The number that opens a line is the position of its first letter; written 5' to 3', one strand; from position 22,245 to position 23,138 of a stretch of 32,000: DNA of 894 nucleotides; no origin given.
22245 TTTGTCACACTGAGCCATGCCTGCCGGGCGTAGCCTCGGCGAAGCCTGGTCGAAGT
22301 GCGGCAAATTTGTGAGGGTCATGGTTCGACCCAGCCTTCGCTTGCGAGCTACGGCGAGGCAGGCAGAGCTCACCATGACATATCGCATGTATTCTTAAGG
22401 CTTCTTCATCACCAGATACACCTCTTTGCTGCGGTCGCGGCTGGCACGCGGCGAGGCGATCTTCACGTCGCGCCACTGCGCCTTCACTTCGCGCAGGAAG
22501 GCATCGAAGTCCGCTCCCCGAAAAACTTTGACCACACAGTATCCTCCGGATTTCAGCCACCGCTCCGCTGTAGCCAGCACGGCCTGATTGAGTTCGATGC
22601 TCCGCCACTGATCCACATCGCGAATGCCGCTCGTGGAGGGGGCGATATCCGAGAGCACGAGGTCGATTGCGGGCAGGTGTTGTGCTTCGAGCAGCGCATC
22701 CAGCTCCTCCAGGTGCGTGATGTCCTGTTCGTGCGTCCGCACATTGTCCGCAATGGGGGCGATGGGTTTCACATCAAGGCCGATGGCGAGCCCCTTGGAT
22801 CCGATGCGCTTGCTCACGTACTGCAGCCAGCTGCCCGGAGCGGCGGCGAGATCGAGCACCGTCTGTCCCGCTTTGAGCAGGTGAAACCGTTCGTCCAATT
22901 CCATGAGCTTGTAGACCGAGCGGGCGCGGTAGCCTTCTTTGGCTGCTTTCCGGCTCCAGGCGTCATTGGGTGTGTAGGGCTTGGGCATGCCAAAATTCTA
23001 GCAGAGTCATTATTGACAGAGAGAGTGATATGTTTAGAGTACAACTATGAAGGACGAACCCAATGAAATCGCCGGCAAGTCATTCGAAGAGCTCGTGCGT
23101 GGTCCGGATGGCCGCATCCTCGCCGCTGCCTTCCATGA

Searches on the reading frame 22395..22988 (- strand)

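Call 9: search_protein_families(library=pfam, proteins=[window:22395-22988:-])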
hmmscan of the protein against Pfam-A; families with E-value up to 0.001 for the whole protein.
window:22395-22988:- (197 aa): 4 families
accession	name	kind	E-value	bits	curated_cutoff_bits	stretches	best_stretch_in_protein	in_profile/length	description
PF01728.25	FtsJ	-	2.7e-50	171.3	24.1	1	20-195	1-179/181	FtsJ-like methyltransferase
PF13847.12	Methyltransf_31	-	6.8e-07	29.5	27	1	39-173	2-123/145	Methyltransferase domain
PF01209.24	Ubie_methyltran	-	0.00025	20.9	20.1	1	37-153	44-151/233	ubiE/COQ5 methyltransferase family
PF13489.12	Methyltransf_23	-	0.00063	19.9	27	0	33-174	14-134/164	Methyltransferase domain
